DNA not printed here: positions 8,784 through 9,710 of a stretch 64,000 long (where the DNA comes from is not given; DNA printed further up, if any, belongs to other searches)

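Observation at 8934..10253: ABC importer ATPase fused in-frame to a hemerythrin-like di-iron domain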

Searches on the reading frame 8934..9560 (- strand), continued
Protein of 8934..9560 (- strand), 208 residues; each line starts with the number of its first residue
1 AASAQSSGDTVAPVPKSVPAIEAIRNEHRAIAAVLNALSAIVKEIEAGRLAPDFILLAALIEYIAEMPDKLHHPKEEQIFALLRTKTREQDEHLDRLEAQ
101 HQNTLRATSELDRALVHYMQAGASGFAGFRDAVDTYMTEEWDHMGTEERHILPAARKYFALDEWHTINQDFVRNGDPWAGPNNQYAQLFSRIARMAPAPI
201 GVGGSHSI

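Call 63: search_protein_families(library=pfam, proteins=[P0264, P0281, P0243, P0244, P0300, P0355, P0321, P0381, P0242, P0255], max_evalue=0.001)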
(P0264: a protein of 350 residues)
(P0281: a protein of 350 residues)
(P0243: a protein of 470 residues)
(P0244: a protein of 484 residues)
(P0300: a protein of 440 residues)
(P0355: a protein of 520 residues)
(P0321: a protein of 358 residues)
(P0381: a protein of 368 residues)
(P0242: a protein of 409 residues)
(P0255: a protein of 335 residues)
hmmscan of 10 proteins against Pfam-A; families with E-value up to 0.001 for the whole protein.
P0264 (350 aa): 2 families
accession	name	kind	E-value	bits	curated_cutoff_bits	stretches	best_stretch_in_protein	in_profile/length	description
PF00582.32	Usp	-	6.1e-26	92.1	24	1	1-143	1-139/141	Universal stress protein family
PF01814.28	Hemerythrin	-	6.5e-15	56.2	25.3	1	160-294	4-127/127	Hemerythrin HHE cation binding domain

P0281 (350 aa): 2 families
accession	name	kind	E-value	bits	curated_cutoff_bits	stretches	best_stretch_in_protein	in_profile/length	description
PF00582.32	Usp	-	7.1e-27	95.1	24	1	1-143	1-139/141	Universal stress protein family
PF01814.28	Hemerythrin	-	1.9e-16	61.1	25.3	1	158-294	2-127/127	Hemerythrin HHE cation binding domain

P0243 (470 aa): 4 families
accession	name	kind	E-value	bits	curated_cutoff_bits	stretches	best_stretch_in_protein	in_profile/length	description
PF00561.26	Abhydrolase_1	-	8.5e-25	88.3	25.8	1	35-151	2-121/245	alpha/beta hydrolase fold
PF01814.28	Hemerythrin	-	6.3e-17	62.7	25.3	1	282-416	3-127/127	Hemerythrin HHE cation binding domain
PF12697.13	Abhydrolase_6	-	7.7e-13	50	26.3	1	57-262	26-214/217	Alpha/beta hydrolase family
PF12146.15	Hydrolase_4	-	1.4e-06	28.3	27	1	37-134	8-112/239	Serine aminopeptidase, S33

P0244 (484 aa): 6 families
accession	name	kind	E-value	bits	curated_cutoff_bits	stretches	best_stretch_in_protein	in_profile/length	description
PF03446.21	NAD_binding_2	-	7.9e-27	94.7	21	1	4-161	1-161/161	NAD binding domain of 6-phosphogluconate dehydrogenase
PF14833.11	NAD_binding_11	-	1.1e-14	55.1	30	1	168-281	5-117/122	NAD-binding of NADP-dependent 3-hydroxyisobutyrate dehydrogenase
PF01814.28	Hemerythrin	-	2.4e-14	54.3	25.3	1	289-424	3-127/127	Hemerythrin HHE cation binding domain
PF02826.25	2-Hacid_dh_C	-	2.8e-08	33.8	25.1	1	3-111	37-144/178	D-isomer specific 2-hydroxyacid dehydrogenase, NAD binding domain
PF03807.23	F420_oxidored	-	7.6e-06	26.9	21.6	1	4-75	1-77/94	NADP oxidoreductase coenzyme F420-dependent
PF10727.15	Rossmann-like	-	0.00023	21.4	23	1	4-94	16-108/131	Rossmann-like domain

P0300 (440 aa): 3 families
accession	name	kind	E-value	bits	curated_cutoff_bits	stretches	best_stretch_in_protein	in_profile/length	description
PF00005.33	ABC_tran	-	1.1e-30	107.5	25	1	223-368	1-136/137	ABC transporter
PF01814.28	Hemerythrin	-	1.5e-12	48.6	25.3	1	4-139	2-126/127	Hemerythrin HHE cation binding domain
PF13304.12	AAA_21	-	1.2e-11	45.6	27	1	235-257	1-23/304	AAA domain, putative AbiEii toxin, Type IV TA system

P0355 (520 aa): 6 families
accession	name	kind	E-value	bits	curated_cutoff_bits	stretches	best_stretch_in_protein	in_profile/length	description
PF00005.33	ABC_tran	-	1.8e-31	110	25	1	303-448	1-136/137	ABC transporter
PF01814.28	Hemerythrin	-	1.1e-20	74.8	25.3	2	5-139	3-127/127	Hemerythrin HHE cation binding domain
PF13304.12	AAA_21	-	1.2e-13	52.2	27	2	315-396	1-99/304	AAA domain, putative AbiEii toxin, Type IV TA system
PF13604.12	AAA_30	-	0.0008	19.6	27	0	311-347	15-52/191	AAA domain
PF13555.12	AAA_29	-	0.00087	19.4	27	0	304-335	13-44/61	P-loop containing region of AAA domain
PF13476.12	AAA_23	-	0.00099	20.2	27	0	308-334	17-40/201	AAA domain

P0321 (358 aa): 2 families
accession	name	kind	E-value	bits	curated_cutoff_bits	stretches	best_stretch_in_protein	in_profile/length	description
PF00582.32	Usp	-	6.7e-28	98.4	24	1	213-358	2-141/141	Universal stress protein family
PF01814.28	Hemerythrin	-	4e-16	60.1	25.3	1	8-140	6-127/127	Hemerythrin HHE cation binding domain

P0381 (368 aa): 5 families
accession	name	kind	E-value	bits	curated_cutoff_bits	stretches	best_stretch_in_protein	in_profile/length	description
PF01814.28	Hemerythrin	-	3.8e-15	56.9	25.3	1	10-148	3-127/127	Hemerythrin HHE cation binding domain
PF00005.33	ABC_tran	-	1.7e-11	45.3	25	1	237-287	1-51/137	ABC transporter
PF13304.12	AAA_21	-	0.00015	22.4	27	1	249-270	1-22/304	AAA domain, putative AbiEii toxin, Type IV TA system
PF13604.12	AAA_30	-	0.00064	19.9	27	0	248-292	19-62/191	AAA domain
PF13476.12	AAA_23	-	0.0008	20.5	27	0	238-267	11-39/201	AAA domain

P0242 (409 aa): 1 family
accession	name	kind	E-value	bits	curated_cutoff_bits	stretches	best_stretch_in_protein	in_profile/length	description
PF01814.28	Hemerythrin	-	1.5e-19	71.2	25.3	2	6-141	3-127/127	Hemerythrin HHE cation binding domain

P0255 (335 aa): 2 families
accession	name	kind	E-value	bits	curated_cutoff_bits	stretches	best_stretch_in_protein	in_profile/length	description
PF01814.28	Hemerythrin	-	1.5e-14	55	25.3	1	145-279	2-127/127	Hemerythrin HHE cation binding domain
PF00561.26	Abhydrolase_1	-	2.6e-06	27.7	25.8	1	72-119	190-241/245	alpha/beta hydrolase fold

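Call 64: search_protein_families(library=ncbifam, proteins=[P0300, P0355, P0381], max_evalue=1e-20)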
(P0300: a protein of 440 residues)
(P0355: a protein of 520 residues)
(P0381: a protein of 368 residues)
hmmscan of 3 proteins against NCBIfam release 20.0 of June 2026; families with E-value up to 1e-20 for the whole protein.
P0300 (440 aa): 87 families (the best 25 are shown)
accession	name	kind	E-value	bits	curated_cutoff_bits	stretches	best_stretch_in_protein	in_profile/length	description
NF008626.0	PRK11614.1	equivalog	2.1e-84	282.7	441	1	206-439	4-236/237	high-affinity branched-chain amino acid ABC transporter ATP-binding protein LivF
TIGR03410.1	urea_trans_UrtE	equivalog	2.2e-68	230.1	285.8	1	208-434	1-225/230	urea ABC transporter ATP-binding subunit UrtE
TIGR04406.1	LPS_export_lptB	equivalog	9.2e-48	162.6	240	1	208-439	2-234/239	LPS export ABC transporter ATP-binding protein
TIGR03265.1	PhnT2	equivalog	1.8e-39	136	457.7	1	206-427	3-222/353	putative 2-aminoethylphosphonate ABC transporter ATP-binding protein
TIGR01188.1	drrA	subfamily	9.2e-39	133.5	312.45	1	216-427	2-211/302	daunorubicin resistance ABC transporter, ATP-binding protein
NF008449.1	PRK11300.1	equivalog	2.6e-37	128.4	362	1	205-439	3-253/255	high-affinity branched-chain amino acid ABC transporter ATP-binding protein LivG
NF008144.0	PRK10895.1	equivalog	1.6e-36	126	381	1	215-439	11-236/241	LPS export ABC transporter ATP-binding protein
TIGR03411.1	urea_trans_UrtD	equivalog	5.2e-35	121.2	304.1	1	207-439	2-241/242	urea ABC transporter ATP-binding protein UrtD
TIGR00968.1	3a0106s01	subfamily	1.5e-34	119.6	342.75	1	210-428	3-219/237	sulfate ABC transporter ATP-binding protein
NF006987.0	PRK09452.1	equivalog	5.9e-34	117.4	482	1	200-426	10-234/378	spermidine/putrescine ABC transporter ATP-binding protein PotA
NF007027.0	PRK09493.1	equivalog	1e-33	116.7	379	1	209-433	3-229/240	glutamine ABC transporter ATP-binding protein GlnQ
TIGR00972.1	3a0107s01c2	equivalog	2.7e-33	115.4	343.2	1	208-428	2-231/248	phosphate ABC transporter ATP-binding protein PstB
TIGR03864.1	PQQ_ABC_ATP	hypoth_equivalog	6.8e-33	114.1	302.25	1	208-433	2-225/236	ABC transporter, ATP-binding subunit, PQQ-dependent alcohol dehydrogenase system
NF011967.0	PRK15439.1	equivalog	1.2e-32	113.1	586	1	203-431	7-231/510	autoinducer 2 ABC transporter ATP-binding protein LsrA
NF047930.1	ABC_ATP_B6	equivalog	5.4e-32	111.1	670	1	208-416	3-212/510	putative B6 ABC transporter ATP-binding protein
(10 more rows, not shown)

P0355 (520 aa): 88 families (the best 25 are shown)
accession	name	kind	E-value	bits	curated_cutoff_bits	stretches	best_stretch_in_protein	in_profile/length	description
NF008626.0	PRK11614.1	equivalog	3.6e-81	272.1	441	1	286-519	4-236/237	high-affinity branched-chain amino acid ABC transporter ATP-binding protein LivF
TIGR03410.1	urea_trans_UrtE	equivalog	7.9e-69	231.6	285.8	1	288-514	1-225/230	urea ABC transporter ATP-binding subunit UrtE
TIGR04406.1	LPS_export_lptB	equivalog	1.5e-48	165.2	240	1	288-519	2-234/239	LPS export ABC transporter ATP-binding protein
TIGR03265.1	PhnT2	equivalog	4.7e-45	154.3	457.7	1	286-511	3-226/353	putative 2-aminoethylphosphonate ABC transporter ATP-binding protein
NF011967.0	PRK15439.1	equivalog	3.4e-39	134.6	586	1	284-515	8-235/510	autoinducer 2 ABC transporter ATP-binding protein LsrA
TIGR01188.1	drrA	subfamily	3.8e-38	131.5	312.45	1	296-508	2-212/302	daunorubicin resistance ABC transporter, ATP-binding protein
TIGR00968.1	3a0106s01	subfamily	1.5e-36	126.1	342.75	1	289-510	2-221/237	sulfate ABC transporter ATP-binding protein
TIGR03411.1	urea_trans_UrtD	equivalog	1.1e-34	120.1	304.1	1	287-519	2-241/242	urea ABC transporter ATP-binding protein UrtD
TIGR03258.1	PhnT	equivalog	2.2e-34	119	499.15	1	289-520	10-242/359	2-aminoethylphosphonate ABC transport system ATP-binding subunit PhnT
NF008449.1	PRK11300.1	equivalog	2.4e-34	118.8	362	0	410-519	143-253/255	high-affinity branched-chain amino acid ABC transporter ATP-binding protein LivG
NF006987.0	PRK09452.1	equivalog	8.6e-34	116.8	482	1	282-509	12-237/378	spermidine/putrescine ABC transporter ATP-binding protein PotA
NF008144.0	PRK10895.1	equivalog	1.3e-33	116.5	381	1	292-519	8-236/241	LPS export ABC transporter ATP-binding protein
NF043075.1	MMSYN1_0197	equivalog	3.9e-33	114.8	550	1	287-511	2-224/341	spermidine/putrescine ABC transporter ATP-binding protein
TIGR02315.1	ABC_phnC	equivalog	2.4e-32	112.3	266.1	1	287-514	1-239/243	phosphonate ABC transporter ATP-binding protein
NF040840.2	tungstate_WtpC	equivalog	4.9e-32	111.6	440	1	289-511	3-222/347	tungstate ABC transporter ATP-binding protein WtpC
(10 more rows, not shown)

P0381 (368 aa): 0 families

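Call 71: search_protein_families(library=pfam, proteins=[L082:3459-4607:+, L046:3627-4409:+, L069:2153-2803:+, L071:7389-7850:+, L085:2135-3145:-, L085:3764-5122:-, L030:13424-14707:-, L036:630-1727:+, L062:2088-3677:+, L087:1965-2990:-], max_evalue=0.00001)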
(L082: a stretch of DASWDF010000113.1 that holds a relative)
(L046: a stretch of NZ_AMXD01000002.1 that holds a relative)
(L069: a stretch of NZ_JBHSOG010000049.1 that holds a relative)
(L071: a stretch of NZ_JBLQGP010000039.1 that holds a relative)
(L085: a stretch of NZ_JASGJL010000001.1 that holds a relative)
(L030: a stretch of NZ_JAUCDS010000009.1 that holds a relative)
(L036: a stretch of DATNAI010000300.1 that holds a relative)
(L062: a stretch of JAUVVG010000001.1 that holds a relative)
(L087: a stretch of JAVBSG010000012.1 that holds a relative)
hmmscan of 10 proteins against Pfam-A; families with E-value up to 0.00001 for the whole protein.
L082:3459-4607:+ (382 aa): 1 family
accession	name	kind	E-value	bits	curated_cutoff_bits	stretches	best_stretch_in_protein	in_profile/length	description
PF07883.17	Cupin_2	-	1.8e-21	76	27.2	1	134-201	3-69/70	Cupin domain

L046:3627-4409:+ (260 aa): 1 family
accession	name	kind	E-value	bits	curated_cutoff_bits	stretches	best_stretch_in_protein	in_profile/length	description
PF01557.24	FAA_hydrolase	-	7e-14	52.4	23.9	1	86-258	41-212/214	Fumarylacetoacetate (FAA) hydrolase C-terminal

L069:2153-2803:+ (216 aa): 4 families
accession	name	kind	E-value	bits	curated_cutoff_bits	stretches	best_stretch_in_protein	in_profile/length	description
PF13417.12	GST_N_3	-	1.3e-18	67.5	22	1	5-83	1-74/75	Glutathione S-transferase, N-terminal domain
PF13409.12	GST_N_2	-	1.6e-17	64.3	25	1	11-79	2-70/70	Glutathione S-transferase, N-terminal domain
PF02798.26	GST_N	-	1.7e-16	60.7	20.9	1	1-78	1-76/76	Glutathione S-transferase, N-terminal domain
PF13410.11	GST_C_2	-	8.2e-07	29.5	24.9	1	139-179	12-48/69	Glutathione S-transferase, C-terminal domain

L071:7389-7850:+ (153 aa): 1 family
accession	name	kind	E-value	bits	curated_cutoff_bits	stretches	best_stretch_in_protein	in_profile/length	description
PF01814.28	Hemerythrin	-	2e-11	44.9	25.3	1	22-129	2-123/127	Hemerythrin HHE cation binding domain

L085:2135-3145:- (336 aa): 3 families
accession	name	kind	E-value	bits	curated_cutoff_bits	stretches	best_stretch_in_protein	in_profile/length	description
PF00175.26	NAD_binding_1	-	4.5e-22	79.2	22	1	211-314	1-108/109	Oxidoreductase NAD-binding domain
PF00111.32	Fer2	-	8.4e-16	58.1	21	1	9-84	2-76/77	2Fe-2S iron-sulfur cluster binding domain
PF00970.30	FAD_binding_6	-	2e-15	57.3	21.1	1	108-201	2-99/99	Oxidoreductase FAD-binding domain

L085:3764-5122:- (452 aa): 2 families
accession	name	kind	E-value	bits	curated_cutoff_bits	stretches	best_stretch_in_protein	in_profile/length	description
PF00355.32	Rieske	-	2.1e-20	72.9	20.3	1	54-137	1-82/88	Rieske [2Fe-2S] domain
PF00848.25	Ring_hydroxyl_A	-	1.7e-16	61.2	24.9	1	204-394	8-182/208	Ring hydroxylating alpha subunit (catalytic domain)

L030:13424-14707:- (427 aa): 1 family
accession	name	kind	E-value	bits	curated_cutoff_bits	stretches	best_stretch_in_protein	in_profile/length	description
PF08668.18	HDOD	-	2.6e-10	40.5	22.9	1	233-339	21-128/196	HDOD domain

L036:630-1727:+ (365 aa): 1 family
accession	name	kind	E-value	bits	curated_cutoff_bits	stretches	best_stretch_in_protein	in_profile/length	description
PF02900.23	LigB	-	1.4e-79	267.4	26.3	1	89-357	3-268/269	Catalytic LigB subunit of aromatic ring-opening dioxygenase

L062:2088-3677:+ (529 aa): 1 family
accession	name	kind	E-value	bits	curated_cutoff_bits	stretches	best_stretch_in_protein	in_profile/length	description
PF00171.27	Aldedh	-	5.5e-155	516.9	23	1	62-525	7-461/461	Aldehyde dehydrogenase family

L087:1965-2990:- (341 aa): 1 family
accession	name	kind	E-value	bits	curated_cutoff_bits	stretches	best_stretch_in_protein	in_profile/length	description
PF04909.20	Amidohydro_2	-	8.1e-58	196.9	26.4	1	3-330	1-288/289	Amidohydrolase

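Call 74: list_cluster_members(proteins=[P0300, P0355, P0264, P0001, P0243, P0244])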
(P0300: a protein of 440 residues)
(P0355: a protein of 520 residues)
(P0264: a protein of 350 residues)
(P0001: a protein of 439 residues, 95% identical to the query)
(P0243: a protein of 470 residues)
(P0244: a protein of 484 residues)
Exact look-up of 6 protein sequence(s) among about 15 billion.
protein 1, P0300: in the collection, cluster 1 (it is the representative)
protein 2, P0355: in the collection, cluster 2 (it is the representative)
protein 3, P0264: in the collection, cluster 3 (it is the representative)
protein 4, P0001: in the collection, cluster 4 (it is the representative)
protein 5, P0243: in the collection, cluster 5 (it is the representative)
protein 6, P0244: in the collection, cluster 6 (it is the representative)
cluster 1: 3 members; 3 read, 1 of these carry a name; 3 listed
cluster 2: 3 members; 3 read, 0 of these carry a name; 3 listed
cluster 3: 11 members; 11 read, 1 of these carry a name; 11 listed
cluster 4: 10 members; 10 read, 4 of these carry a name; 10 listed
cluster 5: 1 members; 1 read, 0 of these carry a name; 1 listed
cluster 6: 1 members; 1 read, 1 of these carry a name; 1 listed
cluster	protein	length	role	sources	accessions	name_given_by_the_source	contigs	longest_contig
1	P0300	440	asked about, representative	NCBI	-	-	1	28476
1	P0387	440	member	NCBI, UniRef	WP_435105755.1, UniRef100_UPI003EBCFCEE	ATP-binding cassette domain-containing protein [Arhodomonas sp. AD133] | ATP-binding cassette domain-containing protein n=1 Tax=Arhodomonas sp. AD133 ...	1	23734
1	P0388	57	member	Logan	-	-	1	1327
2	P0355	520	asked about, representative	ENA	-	-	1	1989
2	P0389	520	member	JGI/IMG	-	-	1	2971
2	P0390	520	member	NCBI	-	-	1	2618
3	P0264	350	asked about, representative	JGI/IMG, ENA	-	nucleotide-binding universal stress UspA family protein/hemerythrin-like ...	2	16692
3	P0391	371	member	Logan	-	-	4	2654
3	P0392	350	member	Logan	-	-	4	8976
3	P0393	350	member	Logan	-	-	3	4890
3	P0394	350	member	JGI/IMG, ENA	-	-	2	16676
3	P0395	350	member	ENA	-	-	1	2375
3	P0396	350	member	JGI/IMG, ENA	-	-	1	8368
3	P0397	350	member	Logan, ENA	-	-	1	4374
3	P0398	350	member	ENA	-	-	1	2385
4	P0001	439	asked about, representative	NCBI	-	-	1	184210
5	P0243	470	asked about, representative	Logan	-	-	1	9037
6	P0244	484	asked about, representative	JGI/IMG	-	L-threonate 2-dehydrogenase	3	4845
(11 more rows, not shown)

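Call 75: find_encoding_contigs(protein=P0300, flank=10000, max_places=2)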
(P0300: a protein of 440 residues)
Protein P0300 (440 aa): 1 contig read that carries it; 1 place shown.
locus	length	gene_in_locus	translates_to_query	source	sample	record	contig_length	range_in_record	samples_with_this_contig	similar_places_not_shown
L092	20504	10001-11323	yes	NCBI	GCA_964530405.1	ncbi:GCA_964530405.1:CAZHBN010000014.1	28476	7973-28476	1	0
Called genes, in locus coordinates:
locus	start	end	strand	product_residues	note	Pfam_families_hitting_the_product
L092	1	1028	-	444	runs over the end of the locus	PF02518:HATPase_c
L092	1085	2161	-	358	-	PF00970:FAD_binding_6, PF00175:NAD_binding_1, PF00111:Fer2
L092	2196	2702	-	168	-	PF01883:FeS_assembly_P, PF23451:Zn_ribbon_PaaD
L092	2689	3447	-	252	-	PF05138:PaaA_PaaC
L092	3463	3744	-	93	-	PF06243:PaaB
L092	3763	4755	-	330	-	PF05138:PaaA_PaaC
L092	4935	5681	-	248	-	PF00106:adh_short, PF08659:KR, PF13561:adh_short_C2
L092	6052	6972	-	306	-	PF07848:PaaX, PF20803:PaaX_M, PF08223:PaaX_C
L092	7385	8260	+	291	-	PF02653:BPD_transp_2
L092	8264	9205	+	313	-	PF02653:BPD_transp_2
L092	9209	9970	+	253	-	PF00005:ABC_tran, PF13304:AAA_21 (faint), PF12399:BCA_ABC_TP_C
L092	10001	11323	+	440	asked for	PF01814:Hemerythrin, PF13304:AAA_21 (faint), PF00005:ABC_tran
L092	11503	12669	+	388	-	PF13433:Peripla_BP_5, PF13458:Peripla_BP_6, PF01094:ANF_receptor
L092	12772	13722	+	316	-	PF00753:Lactamase_B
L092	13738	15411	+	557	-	PF07992:Pyr_redox_2 (faint), PF01266:DAO (weak), PF01494:FAD_binding_3, PF13450:NAD_binding_8 (weak), PF13738:Pyr_redox_3 (faint), PF01593:Amino_oxidase (faint)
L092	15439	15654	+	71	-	PF10932:DUF2783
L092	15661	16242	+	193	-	PF04205:FMN_bind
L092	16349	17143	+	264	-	PF02900:LigB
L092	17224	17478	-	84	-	PF03626:COX4_pro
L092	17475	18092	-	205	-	PF00510:COX3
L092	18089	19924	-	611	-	PF05762:VWA_CoxE (faint), PF00092:VWA, PF13519:VWA_2 (weak)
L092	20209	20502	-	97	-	?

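Call 76: find_encoding_contigs(protein=P0264, flank=7000, max_places=2)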
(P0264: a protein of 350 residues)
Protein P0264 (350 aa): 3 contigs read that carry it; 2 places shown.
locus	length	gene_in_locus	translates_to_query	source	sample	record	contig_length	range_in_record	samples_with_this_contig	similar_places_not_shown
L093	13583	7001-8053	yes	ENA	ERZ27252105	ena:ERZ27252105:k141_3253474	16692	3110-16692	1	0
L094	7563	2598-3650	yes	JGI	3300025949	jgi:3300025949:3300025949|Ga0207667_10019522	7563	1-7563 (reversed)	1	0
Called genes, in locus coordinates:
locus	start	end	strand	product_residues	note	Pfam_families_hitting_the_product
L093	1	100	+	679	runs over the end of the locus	PF00989:PAS, PF08448:PAS_4, PF13426:PAS_9, PF00989:PAS, PF08448:PAS_4, PF13426:PAS_9, PF00512:HisKA, PF02518:HATPase_c, +4 more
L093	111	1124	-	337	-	PF20432:Xre-like-HTH (faint), PF12625:Arabinose_bd, PF12833:HTH_18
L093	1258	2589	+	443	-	PF03137:OATP (faint), PF07690:MFS_1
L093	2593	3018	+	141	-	PF02627:CMD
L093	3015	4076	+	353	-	PF05853:BKACE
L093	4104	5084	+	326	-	PF08240:ADH_N, PF00107:ADH_zinc_N, PF13602:ADH_zinc_N_2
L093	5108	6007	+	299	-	PF02668:TauD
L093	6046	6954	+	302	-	PF02668:TauD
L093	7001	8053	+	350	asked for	PF00582:Usp, PF01814:Hemerythrin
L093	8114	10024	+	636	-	PF06980:DUF1302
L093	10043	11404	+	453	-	PF07044:DUF1329, PF17131:TP_0789-like (faint)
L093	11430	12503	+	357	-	PF25852:DUF6242_C (faint), PF14870:PSII_BNR, PF15902:Sortilin-Vps10 (faint), PF02012:BNR (faint), PF14870:PSII_BNR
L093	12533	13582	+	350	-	?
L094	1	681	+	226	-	?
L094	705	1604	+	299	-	PF02668:TauD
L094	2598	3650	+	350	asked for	PF00582:Usp, PF01814:Hemerythrin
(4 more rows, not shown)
